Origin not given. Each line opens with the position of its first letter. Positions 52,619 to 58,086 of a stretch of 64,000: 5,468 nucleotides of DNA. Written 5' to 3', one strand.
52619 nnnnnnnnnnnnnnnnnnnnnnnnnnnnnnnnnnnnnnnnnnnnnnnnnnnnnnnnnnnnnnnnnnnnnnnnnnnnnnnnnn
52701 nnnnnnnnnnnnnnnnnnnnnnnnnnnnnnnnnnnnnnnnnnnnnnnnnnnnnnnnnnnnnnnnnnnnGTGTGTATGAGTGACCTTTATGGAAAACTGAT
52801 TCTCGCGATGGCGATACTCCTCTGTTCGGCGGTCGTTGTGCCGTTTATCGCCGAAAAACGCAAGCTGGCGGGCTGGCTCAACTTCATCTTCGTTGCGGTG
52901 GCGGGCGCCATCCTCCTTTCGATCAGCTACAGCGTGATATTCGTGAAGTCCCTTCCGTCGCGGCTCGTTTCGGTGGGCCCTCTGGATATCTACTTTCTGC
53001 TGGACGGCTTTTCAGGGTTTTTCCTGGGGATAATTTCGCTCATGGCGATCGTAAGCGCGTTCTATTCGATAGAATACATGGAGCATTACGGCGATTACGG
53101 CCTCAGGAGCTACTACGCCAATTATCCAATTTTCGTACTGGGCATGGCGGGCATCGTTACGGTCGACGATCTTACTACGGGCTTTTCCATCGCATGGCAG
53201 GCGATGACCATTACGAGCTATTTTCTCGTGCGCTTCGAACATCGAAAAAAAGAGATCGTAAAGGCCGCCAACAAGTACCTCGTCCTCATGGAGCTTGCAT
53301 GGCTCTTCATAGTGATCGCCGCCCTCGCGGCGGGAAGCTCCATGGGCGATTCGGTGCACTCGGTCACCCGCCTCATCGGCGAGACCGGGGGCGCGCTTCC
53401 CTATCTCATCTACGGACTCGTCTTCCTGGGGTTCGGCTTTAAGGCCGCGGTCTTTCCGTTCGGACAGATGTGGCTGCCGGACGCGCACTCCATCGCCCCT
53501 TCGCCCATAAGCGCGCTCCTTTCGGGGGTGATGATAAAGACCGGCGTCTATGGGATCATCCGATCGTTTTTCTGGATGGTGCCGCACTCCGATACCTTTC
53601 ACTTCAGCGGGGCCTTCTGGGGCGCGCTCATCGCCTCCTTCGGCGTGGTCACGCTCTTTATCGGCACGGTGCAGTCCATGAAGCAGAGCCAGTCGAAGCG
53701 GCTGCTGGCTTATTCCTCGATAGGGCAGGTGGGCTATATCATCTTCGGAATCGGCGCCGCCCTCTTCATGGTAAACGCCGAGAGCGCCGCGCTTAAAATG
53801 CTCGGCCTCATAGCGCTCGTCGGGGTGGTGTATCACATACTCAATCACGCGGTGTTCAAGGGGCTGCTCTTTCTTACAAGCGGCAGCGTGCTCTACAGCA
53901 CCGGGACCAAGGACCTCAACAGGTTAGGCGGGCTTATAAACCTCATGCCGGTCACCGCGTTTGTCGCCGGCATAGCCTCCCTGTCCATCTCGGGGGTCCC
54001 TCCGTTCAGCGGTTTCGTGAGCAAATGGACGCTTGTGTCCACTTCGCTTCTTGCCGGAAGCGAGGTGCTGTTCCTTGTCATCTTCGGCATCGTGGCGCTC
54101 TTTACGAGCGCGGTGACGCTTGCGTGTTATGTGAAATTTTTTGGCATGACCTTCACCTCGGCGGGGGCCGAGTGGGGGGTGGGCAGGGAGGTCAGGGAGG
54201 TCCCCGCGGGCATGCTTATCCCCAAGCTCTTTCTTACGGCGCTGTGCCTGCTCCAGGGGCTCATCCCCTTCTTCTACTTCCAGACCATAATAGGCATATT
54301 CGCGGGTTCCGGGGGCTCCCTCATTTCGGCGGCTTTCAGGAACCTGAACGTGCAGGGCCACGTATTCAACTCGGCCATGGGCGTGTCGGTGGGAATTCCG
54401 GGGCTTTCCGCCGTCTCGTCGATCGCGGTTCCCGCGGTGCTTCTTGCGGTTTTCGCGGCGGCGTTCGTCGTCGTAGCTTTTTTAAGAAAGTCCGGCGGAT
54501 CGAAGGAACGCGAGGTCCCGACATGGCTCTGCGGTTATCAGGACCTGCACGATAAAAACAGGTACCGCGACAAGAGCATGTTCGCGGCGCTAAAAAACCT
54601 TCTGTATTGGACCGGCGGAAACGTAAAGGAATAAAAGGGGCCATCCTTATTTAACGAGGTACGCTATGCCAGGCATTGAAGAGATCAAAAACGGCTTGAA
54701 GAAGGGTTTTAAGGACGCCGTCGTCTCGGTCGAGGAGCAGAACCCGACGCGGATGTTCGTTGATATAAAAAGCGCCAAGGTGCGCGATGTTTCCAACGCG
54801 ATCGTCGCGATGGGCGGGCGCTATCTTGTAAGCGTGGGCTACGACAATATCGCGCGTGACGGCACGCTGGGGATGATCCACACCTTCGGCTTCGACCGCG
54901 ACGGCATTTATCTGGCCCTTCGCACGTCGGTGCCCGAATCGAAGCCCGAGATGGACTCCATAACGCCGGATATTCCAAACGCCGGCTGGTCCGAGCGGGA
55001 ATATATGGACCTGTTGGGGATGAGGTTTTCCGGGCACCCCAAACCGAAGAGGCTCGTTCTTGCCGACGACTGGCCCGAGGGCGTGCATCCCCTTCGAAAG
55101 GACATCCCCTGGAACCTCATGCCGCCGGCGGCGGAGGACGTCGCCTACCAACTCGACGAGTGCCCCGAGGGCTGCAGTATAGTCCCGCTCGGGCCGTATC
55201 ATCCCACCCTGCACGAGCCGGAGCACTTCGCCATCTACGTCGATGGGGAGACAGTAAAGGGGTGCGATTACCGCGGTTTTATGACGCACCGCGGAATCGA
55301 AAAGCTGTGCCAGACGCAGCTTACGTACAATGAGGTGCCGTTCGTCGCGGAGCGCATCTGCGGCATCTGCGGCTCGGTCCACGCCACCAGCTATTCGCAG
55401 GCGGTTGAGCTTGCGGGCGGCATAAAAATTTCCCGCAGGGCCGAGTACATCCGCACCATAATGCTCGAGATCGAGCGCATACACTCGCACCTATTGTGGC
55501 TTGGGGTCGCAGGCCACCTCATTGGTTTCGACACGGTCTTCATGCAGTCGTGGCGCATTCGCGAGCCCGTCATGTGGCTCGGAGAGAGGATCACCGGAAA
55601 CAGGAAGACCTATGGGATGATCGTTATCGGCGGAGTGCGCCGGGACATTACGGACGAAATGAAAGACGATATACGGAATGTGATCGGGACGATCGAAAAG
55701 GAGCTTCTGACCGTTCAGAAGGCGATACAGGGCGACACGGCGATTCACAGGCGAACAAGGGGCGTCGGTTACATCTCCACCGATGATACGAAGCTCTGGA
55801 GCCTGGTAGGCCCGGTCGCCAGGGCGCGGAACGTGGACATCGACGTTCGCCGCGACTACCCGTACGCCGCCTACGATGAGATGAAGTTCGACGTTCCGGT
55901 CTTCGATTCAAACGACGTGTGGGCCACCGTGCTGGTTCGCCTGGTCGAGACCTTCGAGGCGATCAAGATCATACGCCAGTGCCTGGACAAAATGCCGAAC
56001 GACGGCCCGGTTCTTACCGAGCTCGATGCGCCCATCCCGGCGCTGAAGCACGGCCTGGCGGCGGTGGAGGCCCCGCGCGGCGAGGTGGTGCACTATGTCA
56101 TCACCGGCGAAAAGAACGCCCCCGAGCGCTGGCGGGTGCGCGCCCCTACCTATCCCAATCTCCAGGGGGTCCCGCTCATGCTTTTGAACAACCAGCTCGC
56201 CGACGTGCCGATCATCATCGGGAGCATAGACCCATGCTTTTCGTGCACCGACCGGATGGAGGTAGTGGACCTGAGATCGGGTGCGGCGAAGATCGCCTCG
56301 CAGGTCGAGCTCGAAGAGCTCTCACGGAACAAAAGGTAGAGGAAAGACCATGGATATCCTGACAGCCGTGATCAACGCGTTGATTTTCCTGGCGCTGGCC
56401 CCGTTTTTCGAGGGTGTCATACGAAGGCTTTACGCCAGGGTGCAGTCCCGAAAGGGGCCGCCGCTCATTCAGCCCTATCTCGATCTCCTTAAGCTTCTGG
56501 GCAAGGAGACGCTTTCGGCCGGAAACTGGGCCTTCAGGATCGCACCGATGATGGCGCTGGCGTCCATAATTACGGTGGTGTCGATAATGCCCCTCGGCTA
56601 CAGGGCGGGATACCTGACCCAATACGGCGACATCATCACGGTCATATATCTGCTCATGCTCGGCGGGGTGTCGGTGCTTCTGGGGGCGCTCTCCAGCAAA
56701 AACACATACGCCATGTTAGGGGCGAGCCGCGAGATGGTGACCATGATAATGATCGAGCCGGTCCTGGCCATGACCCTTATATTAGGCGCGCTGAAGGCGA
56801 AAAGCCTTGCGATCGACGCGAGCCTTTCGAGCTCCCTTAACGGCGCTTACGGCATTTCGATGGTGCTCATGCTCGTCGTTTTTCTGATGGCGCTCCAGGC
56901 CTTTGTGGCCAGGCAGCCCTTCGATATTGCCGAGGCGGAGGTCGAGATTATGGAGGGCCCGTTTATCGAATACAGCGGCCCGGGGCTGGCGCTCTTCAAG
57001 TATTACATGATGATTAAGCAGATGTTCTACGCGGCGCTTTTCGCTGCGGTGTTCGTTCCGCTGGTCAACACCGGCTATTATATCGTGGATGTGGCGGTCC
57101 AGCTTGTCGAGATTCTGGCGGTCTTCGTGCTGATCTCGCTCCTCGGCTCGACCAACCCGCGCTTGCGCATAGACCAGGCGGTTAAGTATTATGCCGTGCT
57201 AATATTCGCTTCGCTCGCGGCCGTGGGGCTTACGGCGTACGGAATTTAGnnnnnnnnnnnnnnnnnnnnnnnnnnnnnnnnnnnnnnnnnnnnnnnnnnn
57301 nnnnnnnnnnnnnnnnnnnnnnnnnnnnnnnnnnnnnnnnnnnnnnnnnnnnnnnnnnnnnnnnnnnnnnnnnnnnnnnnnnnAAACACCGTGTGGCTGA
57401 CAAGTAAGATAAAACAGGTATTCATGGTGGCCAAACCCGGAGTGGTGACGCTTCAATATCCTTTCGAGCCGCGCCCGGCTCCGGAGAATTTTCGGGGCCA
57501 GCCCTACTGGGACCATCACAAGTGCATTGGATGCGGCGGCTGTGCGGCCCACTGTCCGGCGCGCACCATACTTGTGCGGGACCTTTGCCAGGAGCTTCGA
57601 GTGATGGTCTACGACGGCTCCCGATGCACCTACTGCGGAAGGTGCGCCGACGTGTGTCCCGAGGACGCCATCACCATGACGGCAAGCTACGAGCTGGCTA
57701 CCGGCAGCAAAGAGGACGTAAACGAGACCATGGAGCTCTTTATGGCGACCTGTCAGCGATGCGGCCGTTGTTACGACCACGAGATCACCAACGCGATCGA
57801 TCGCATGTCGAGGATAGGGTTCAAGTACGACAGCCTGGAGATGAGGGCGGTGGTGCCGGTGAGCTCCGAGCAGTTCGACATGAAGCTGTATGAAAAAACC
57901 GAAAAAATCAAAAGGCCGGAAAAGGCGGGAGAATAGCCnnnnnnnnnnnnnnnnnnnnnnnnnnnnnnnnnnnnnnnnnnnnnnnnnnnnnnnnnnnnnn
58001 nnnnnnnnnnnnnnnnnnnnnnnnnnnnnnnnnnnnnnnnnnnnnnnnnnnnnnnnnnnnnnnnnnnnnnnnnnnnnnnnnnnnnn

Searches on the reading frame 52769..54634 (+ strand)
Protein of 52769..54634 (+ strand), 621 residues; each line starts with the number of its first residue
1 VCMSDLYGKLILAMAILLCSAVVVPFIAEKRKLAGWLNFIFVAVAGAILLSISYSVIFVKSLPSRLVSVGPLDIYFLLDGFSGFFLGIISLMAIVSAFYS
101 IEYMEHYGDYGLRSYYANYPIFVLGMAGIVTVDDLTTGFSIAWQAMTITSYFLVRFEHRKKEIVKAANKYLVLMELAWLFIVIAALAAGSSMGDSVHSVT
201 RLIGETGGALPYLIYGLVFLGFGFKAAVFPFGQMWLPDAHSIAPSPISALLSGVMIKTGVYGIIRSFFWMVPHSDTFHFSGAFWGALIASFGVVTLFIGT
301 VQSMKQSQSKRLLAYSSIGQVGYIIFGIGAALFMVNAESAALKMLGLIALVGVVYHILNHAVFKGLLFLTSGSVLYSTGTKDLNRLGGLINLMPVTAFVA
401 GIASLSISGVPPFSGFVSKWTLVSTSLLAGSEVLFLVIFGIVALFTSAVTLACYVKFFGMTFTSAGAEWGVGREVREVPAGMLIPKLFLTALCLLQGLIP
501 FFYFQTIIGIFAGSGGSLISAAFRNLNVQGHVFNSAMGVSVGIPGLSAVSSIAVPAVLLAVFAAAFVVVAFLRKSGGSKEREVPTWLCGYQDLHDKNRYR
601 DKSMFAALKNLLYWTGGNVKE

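Call 5: search_protein_families(library=pfam, proteins=[window:52769-54634:+])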
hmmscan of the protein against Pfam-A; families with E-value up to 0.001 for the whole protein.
window:52769-54634:+ (621 aa): 2 families
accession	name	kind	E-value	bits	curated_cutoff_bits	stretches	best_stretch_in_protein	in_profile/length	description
PF00361.26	Proton_antipo_M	-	2.6e-48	165.2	21.5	1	139-442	7-290/294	NADH:quinone oxidoreductase/Mrp antiporter, TM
PF00662.26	Proton_antipo_N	-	0.00048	20.4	24.5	1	72-115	9-50/51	NADH-Ubiquinone oxidoreductase (complex I), chain 5 N-terminus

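Call 6: search_protein_families(library=ncbifam, proteins=[window:52769-54634:+])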
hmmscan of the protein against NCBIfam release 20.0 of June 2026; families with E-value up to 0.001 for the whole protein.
window:52769-54634:+ (621 aa): 72 families (the best 25 are shown)
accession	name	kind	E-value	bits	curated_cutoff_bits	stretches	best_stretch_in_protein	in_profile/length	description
NF005086.0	PRK06521.1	equivalog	4.4e-109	365.8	667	1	10-610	8-591/669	hydrogenase 4 subunit B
NF006418.0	PRK08667.1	equivalog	2.1e-86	290.9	794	1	8-501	3-487/644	hydrogenase membrane subunit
NF006240.0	PRK08376.1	subfamily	1.1e-79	268.8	662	1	60-508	71-500/521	putative monovalent cation/H+ antiporter subunit D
NF009285.0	PRK12645.1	equivalog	6.4e-62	209.9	1028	1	10-509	4-502/804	Na+/H+ antiporter subunit A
TIGR00940.1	2a6301s01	subfamily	9.9e-60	202.7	920.45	1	15-509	8-498/793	monovalent cation:proton antiporter subunit A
NF006419.0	PRK08668.1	equivalog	1.4e-59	202.4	617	1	12-515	6-482/613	NADH dehydrogenase subunit M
NF005097.0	PRK06525.1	equivalog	1.3e-56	192.3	430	1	11-499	6-474/480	hydrogenase 4 subunit D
NF009288.0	PRK12648.1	equivalog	8.5e-53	179.7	1104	1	12-512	6-483/954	monovalent cation/H+ antiporter subunit A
NF009287.0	PRK12647.1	equivalog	2.6e-52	178.4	937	1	11-511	4-478/773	putative monovalent cation/H+ antiporter subunit A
NF009310.0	PRK12668.1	equivalog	2.8e-50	171.7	564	1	12-504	8-438/584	Na(+)/H(+) antiporter subunit D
NF006236.0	PRK08375.1-1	equivalog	1.3e-47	162.9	663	1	9-507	8-488/493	putative monovalent cation/H+ antiporter subunit D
NF009289.0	PRK12649.1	equivalog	1.4e-46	159.3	1117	1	8-509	5-494/789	putative monovalent cation/H+ antiporter subunit A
NF009286.0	PRK12646.1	equivalog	1.8e-46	159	1063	1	10-509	10-502/800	DUF4040 family protein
NF005141.0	PRK06590.1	equivalog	1.7e-45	156.1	556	1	11-553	6-495/615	NADH-quinone oxidoreductase subunit L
NF005044.0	PRK06458.1-4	equivalog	6.4e-45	154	610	1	36-462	34-444/531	hydrogenase 4 subunit F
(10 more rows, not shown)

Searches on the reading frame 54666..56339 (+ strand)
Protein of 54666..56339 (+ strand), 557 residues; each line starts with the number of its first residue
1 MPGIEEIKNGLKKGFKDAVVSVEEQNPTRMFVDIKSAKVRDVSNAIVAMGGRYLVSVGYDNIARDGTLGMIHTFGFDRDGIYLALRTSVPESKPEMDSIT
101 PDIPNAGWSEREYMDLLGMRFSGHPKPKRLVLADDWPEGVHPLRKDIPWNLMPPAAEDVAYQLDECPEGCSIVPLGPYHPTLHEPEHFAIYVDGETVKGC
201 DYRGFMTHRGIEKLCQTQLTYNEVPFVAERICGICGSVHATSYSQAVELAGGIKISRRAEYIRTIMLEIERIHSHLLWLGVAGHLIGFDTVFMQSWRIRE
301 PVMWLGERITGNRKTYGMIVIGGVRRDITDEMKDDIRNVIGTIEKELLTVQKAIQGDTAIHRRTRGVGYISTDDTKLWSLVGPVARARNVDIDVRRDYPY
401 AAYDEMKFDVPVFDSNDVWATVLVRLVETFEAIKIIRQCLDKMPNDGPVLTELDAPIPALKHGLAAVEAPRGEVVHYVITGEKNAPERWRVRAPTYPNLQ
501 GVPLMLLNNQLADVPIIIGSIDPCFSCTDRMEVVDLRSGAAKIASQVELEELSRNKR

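Call 5: search_protein_families(library=pfam, proteins=[window:54666-56339:+])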
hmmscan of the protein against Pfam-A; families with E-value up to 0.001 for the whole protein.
window:54666-56339:+ (557 aa): 3 families
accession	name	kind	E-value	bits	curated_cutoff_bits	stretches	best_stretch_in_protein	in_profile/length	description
PF00346.24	Complex1_49kDa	-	5.8e-65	219.5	24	2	286-452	2-167/271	Respiratory-chain NADH dehydrogenase, 49 Kd subunit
PF00329.25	Complex1_30kDa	-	2.9e-20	73.5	22.5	1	34-149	3-120/124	Respiratory-chain NADH dehydrogenase, 30 Kd subunit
PF00374.24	NiFeSe_Hases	-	3.7e-15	56.3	25.8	1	209-279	1-70/508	Nickel-dependent hydrogenase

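Call 6: search_protein_families(library=ncbifam, proteins=[window:54666-56339:+])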
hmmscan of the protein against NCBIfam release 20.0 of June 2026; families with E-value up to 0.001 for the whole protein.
window:54666-56339:+ (557 aa): 27 families (the best 25 are shown)
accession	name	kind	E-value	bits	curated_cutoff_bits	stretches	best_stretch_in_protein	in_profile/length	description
NF004739.1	PRK06075.1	equivalog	4.9e-88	295.5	360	2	173-453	3-281/384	NADH-quinone oxidoreductase subunit D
NF009808.0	PRK13292.1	equivalog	5.9e-79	265.8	1156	2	72-446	301-682/791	NADH-quinone oxidoreductase subunit B/C/D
TIGR01962.1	NuoD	equivalog_domain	8.1e-77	258.7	459.35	2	172-457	4-287/386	NADH dehydrogenase (quinone) subunit D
NF040602.1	F420_dehyd_FpoD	exception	3e-75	253.6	600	1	172-530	9-372/372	F420H2 dehydrogenase subunit FpoD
NF008974.0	PRK12322.1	equivalog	2.3e-70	237.4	522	1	173-525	9-361/366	NADH-quinone oxidoreductase subunit D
NF008728.0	PRK11742.1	equivalog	3.7e-70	236.9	840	3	172-458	216-500/598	NADH-quinone oxidoreductase subunit C/D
NF005649.0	PRK07415.1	equivalog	2e-56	191.7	583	2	172-445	12-285/394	NAD(P)H-quinone oxidoreductase subunit H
TIGR03295.1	frhA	equivalog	1.9e-20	73.2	392.5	2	197-345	29-183/412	coenzyme F420 hydrogenase subunit alpha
NF033181.1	NiFeSe_hydrog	equivalog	3.3e-15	55.9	600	1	190-278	20-106/507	nickel-dependent hydrogenase large subunit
TIGR01961.1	NuoC_fam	subfamily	1.9e-14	54.2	122.45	1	82-148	56-119/122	NADH (or F420H2) dehydrogenase, subunit C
NF004735.0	PRK06074.2-2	equivalog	3.7e-14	53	176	1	5-146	4-145/158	NADH-quinone oxidoreductase subunit C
NF040611.1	F420_dehyd_FpoC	exception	5.1e-14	52.5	220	1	5-146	4-145/158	F420H2 dehydrogenase subunit FpoC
NF005832.0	PRK07735.1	equivalog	2.3e-13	50.2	431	1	83-146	361-422/430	NADH-quinone oxidoreductase subunit C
NF005856.0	PRK07785.1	equivalog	1.7e-12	47.7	224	1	83-149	160-224/246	NADH-quinone oxidoreductase subunit C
NF045518.1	H2_NiFeSe_large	exception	1e-11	44.3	780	1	191-278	21-106/485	NiFeSe hydrogenase large subunit HysA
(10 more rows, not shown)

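Call 42: search_solved_structures(query=window:54666-56339:+, max_evalue=1e-20)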
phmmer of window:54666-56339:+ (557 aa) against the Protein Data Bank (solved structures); distinct sequences matched with E-value up to 1e-20: 53.
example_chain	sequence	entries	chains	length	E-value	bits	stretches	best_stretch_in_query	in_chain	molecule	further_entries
7z0s_E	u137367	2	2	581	1.6e-119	403.2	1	81-553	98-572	Formate hydrogenlyase subunit 5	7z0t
6cfw_L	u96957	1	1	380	1.5e-71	244.9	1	173-530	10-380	Membrane-bound hydrogenase subunit alpha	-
7q5y_B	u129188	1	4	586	1.6e-60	208.4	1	172-459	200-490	NADH-quinone oxidoreductase subunit C/D 2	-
7p61_C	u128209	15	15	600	5.4e-55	190.2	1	71-453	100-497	NADH-quinone oxidoreductase subunit C/D | NADH-quinone oxidoreductase subunit CD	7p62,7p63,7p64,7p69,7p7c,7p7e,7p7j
7awt_D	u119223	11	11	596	1.3e-54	188.9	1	71-453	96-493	NADH-quinone oxidoreductase subunit C/D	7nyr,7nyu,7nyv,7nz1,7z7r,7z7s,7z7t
9taj_C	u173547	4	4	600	1.4e-54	188.8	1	71-453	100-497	NADH-quinone oxidoreductase subunit C/D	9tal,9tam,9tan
6hum_H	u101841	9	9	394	1.8e-52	181.9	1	172-448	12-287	NAD(P)H-quinone oxidoreductase subunit H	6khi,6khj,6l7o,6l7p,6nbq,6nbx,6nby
7wfg_H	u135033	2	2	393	2.3e-51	178.2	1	171-448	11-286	NAD(P)H-quinone oxidoreductase subunit H, chloroplastic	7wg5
7eu3_H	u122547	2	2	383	8.9e-50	173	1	172-448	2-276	NAD(P)H-quinone oxidoreductase subunit H, chloroplastic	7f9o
2fug_4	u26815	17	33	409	3.4e-48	167.7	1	173-472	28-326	NADH-quinone oxidoreductase chain 4 | NADH-QUINONE OXIDOREDUCTASE SUBUNIT 4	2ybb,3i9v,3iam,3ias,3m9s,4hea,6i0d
9grx_H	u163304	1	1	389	1e-47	166.2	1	171-448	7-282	NAD(P)H-quinone oxidoreductase subunit H, chloroplastic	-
7arc_D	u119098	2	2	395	1.8e-45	158.7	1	173-447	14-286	ND7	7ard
9f5x_E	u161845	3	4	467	3.5e-45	157.8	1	142-445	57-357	NADH:ubiquinone oxidoreductase 49 kD subunit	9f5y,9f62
7zm7_C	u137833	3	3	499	6.1e-45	157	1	173-452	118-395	NADH-ubiquinone oxidoreductase 49 kDa subunit-like protein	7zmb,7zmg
8bpx_D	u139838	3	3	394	1.9e-44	155.4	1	175-445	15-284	NADH dehydrogenase [ubiquinone] iron-sulfur protein 2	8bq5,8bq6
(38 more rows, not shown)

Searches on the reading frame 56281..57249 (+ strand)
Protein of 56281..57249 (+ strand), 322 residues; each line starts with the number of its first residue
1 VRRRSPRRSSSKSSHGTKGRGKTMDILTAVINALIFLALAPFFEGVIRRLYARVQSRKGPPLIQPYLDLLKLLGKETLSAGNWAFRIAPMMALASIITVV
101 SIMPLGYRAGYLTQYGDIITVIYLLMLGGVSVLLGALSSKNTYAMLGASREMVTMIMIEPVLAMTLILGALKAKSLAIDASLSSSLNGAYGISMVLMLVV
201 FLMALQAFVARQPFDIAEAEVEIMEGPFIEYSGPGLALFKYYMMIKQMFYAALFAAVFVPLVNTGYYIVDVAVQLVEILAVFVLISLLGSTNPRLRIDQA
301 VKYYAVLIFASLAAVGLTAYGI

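Call 5: search_protein_families(library=pfam, proteins=[window:56281-57249:+])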
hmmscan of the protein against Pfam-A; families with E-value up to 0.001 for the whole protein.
window:56281-57249:+ (322 aa): 1 family
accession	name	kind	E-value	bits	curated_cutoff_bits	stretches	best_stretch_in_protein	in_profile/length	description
PF00146.26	NADHdh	-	8.1e-55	186.7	27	1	30-318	5-297/298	NADH dehydrogenase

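Call 6: search_protein_families(library=ncbifam, proteins=[window:56281-57249:+])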
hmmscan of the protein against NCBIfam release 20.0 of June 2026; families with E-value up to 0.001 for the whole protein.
window:56281-57249:+ (322 aa): 7 families
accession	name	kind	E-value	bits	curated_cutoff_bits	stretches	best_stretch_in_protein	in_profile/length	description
NF004741.0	PRK06076.1-2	equivalog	1.5e-33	116.4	305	1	27-319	27-330/337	NADH-quinone oxidoreductase subunit NuoH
NF004740.0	PRK06076.1-1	equivalog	2.6e-24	86.3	399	1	24-305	13-302/325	NADH-quinone oxidoreductase subunit NuoH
NF004745.0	PRK06076.1-6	equivalog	2.8e-21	76.1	450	1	25-318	18-329/341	NADH-quinone oxidoreductase subunit NuoH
NF040610.1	F420_dehyd_FpoH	exception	8.3e-21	74.7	475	1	28-303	17-316/339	F420H2 dehydrogenase subunit FpoH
NF004742.0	PRK06076.1-3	equivalog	7.9e-18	64.8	531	1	45-312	44-336/356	NADH-quinone oxidoreductase subunit NuoH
NF004743.0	PRK06076.1-4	equivalog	7.4e-17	61.3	494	1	27-315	17-335/433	NADH-quinone oxidoreductase subunit NuoH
NF004744.0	PRK06076.1-5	equivalog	4e-13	49.2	542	1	48-258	53-276/372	NADH-quinone oxidoreductase subunit NuoH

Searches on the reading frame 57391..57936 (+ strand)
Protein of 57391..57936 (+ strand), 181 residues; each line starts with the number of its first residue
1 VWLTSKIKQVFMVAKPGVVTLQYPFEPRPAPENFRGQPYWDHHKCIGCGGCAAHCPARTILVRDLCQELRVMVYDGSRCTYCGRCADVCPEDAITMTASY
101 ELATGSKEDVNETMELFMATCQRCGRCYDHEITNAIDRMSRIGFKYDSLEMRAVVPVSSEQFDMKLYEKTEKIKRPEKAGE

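Call 8: search_protein_families(library=pfam, proteins=[window:57391-57936:+])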
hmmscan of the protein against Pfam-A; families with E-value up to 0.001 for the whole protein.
window:57391-57936:+ (181 aa): 14 families
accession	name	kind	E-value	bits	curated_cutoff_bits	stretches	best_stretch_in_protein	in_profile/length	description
PF00037.32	Fer4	-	2.7e-16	59.1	21.1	2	73-95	2-24/24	4Fe-4S binding domain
PF12838.12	Fer4_7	-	6.8e-14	52.5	27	2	44-93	1-52/52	4Fe-4S dicluster domain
PF12837.12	Fer4_6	-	2.9e-12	46.3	25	2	38-58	2-22/24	4Fe-4S binding domain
PF13237.11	Fer4_10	-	1.8e-11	44.2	25.5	2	72-129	2-50/53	4Fe-4S dicluster domain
PF13187.11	Fer4_9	-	4.2e-11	43.1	27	2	44-94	1-52/52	4Fe-4S dicluster domain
PF13484.11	Fer4_16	-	1.8e-10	41.9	30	1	78-105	1-27/66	4Fe-4S double cluster binding domain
PF14697.11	Fer4_21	-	3.2e-09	37.2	35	1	41-96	4-59/59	4Fe-4S dicluster domain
PF25160.1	LdpA_Fe-S-bd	-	7.5e-09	35.7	27.6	1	77-97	26-46/49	LdpA Fe-S cluster-binding domain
PF12797.12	Fer4_2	-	1.7e-08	34.3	24.5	1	38-57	3-22/22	4Fe-4S binding domain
PF13534.11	Fer4_17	-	4.1e-05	24.5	22.2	0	43-57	44-58/61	4Fe-4S dicluster domain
PF12800.12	Fer4_4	-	6.1e-05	23.5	24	0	77-91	2-16/17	4Fe-4S binding domain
PF13183.11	Fer4_8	-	9.3e-05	23.3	27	0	77-128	3-61/68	4Fe-4S dicluster domain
PF17179.9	Fer4_22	-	0.00016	22.9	27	0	41-57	77-93/95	4Fe-4S dicluster domain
PF12798.12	Fer4_3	-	0.00069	20.7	27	0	79-93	1-15/15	4Fe-4S binding domain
